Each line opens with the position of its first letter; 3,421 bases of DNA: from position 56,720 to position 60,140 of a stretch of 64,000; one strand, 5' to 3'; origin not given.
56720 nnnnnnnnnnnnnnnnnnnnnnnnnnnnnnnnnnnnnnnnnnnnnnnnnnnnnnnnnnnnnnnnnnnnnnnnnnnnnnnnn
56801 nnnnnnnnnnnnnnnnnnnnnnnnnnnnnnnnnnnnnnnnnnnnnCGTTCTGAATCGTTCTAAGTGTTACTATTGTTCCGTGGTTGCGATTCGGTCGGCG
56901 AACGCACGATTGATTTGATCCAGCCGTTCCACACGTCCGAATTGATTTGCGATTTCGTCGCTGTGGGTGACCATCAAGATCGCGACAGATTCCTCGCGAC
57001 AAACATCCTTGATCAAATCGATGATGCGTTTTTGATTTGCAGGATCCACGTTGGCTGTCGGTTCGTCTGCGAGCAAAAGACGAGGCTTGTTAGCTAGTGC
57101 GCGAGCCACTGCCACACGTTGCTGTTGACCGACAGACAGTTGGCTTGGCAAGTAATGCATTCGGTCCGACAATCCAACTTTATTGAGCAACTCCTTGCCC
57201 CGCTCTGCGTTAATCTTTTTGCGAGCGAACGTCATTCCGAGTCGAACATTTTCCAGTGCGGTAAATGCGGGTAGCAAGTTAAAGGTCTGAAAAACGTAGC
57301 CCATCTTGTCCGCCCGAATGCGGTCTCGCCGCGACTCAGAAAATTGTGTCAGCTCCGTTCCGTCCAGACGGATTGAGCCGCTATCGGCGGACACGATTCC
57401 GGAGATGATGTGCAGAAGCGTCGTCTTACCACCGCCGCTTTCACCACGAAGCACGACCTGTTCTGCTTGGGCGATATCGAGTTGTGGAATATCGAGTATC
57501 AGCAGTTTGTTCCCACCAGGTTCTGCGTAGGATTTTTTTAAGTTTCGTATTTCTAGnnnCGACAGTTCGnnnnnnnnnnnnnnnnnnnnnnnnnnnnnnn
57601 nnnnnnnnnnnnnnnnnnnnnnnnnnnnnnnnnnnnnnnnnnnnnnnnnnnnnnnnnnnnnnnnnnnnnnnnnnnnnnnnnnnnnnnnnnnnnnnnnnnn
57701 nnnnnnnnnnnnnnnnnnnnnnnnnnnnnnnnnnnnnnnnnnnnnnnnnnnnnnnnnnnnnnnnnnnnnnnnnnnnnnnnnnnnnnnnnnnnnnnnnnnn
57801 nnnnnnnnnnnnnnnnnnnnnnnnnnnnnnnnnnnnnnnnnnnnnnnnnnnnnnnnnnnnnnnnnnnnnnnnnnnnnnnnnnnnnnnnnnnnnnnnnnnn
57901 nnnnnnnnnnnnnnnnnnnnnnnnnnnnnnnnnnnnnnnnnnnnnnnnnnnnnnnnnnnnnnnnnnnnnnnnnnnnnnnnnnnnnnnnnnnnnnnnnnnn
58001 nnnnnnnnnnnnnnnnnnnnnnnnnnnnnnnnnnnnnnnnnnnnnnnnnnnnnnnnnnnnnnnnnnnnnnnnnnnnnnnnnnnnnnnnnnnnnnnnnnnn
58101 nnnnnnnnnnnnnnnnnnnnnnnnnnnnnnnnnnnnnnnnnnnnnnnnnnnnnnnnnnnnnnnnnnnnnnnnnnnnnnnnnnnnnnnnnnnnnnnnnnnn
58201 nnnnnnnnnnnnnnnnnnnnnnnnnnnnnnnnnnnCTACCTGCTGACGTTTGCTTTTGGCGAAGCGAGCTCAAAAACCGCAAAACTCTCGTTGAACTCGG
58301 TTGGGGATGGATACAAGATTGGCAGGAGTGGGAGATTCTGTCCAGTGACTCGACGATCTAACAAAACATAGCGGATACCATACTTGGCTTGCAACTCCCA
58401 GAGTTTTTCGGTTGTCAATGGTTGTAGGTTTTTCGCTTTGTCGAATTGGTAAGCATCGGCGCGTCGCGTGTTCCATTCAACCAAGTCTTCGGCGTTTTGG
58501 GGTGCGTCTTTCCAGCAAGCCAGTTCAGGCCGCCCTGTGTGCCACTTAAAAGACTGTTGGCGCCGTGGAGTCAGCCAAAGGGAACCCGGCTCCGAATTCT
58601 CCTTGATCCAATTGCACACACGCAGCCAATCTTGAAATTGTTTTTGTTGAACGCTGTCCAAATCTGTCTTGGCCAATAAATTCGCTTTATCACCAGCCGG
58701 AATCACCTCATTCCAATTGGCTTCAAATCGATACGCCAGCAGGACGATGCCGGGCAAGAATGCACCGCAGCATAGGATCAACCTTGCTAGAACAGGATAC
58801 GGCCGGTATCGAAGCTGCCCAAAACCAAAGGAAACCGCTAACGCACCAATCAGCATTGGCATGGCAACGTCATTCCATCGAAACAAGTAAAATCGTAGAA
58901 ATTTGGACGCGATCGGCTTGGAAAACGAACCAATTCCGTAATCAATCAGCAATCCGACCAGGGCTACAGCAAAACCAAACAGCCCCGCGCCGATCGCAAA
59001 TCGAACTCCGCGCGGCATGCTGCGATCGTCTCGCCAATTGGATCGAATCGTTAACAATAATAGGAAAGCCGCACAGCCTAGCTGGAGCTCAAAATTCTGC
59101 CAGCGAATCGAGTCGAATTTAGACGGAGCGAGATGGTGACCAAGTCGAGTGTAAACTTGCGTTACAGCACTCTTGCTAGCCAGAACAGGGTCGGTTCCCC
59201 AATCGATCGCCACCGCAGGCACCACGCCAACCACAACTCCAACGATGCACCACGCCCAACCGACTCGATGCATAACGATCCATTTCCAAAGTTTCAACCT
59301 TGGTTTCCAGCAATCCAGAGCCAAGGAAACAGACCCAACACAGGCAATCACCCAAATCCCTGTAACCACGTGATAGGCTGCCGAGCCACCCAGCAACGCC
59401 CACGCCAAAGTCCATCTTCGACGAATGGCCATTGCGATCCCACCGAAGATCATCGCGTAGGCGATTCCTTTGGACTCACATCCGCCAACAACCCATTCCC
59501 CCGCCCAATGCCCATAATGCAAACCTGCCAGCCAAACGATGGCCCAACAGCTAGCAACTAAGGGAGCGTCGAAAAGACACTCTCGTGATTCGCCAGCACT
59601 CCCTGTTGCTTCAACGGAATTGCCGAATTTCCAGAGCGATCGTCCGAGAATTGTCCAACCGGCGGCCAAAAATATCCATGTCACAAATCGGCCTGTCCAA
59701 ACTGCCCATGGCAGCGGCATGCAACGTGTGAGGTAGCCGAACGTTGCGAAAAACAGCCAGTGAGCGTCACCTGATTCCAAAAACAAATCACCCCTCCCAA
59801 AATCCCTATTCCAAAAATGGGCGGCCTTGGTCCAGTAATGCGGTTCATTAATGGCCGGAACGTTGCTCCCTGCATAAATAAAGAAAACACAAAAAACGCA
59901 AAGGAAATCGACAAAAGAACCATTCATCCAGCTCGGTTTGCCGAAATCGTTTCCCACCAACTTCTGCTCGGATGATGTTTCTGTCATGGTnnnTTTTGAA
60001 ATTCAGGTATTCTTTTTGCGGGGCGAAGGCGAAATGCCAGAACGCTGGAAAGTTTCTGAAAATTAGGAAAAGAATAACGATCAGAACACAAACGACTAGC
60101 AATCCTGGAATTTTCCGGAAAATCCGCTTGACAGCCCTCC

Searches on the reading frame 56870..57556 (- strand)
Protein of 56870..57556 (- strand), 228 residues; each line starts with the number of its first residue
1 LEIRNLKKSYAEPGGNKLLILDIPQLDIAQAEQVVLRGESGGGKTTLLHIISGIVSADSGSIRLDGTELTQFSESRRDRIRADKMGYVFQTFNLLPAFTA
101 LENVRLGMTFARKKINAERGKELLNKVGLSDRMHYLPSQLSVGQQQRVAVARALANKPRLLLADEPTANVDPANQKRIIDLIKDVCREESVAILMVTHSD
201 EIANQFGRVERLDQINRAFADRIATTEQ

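Call 44: search_protein_families(library=pfam, proteins=[window:56870-57556:-], max_evalue=0.001)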
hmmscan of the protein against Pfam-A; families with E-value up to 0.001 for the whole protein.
window:56870-57556:- (228 aa): 3 families
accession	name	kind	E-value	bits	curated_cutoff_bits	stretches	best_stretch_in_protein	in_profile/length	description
PF00005.33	ABC_tran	-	3.4e-33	115.6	25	1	25-168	5-137/137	ABC transporter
PF13304.12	AAA_21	-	1.5e-08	35.6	27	1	138-202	236-302/304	AAA domain, putative AbiEii toxin, Type IV TA system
PF13175.12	AAA_15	-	0.00017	21.7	32.1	0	156-203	327-374/374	AAA ATPase domain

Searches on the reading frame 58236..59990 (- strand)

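Call 44: search_protein_families(library=pfam, proteins=[window:58236-59990:-], max_evalue=0.001)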
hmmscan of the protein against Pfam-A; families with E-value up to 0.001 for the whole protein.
window:58236-59990:- (584 aa): 1 family
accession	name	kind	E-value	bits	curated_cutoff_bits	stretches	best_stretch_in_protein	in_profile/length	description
PF20604.3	DUF6798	-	3.2e-24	84.8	26.9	1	453-512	1-60/61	Domain of unknown function (DUF6798)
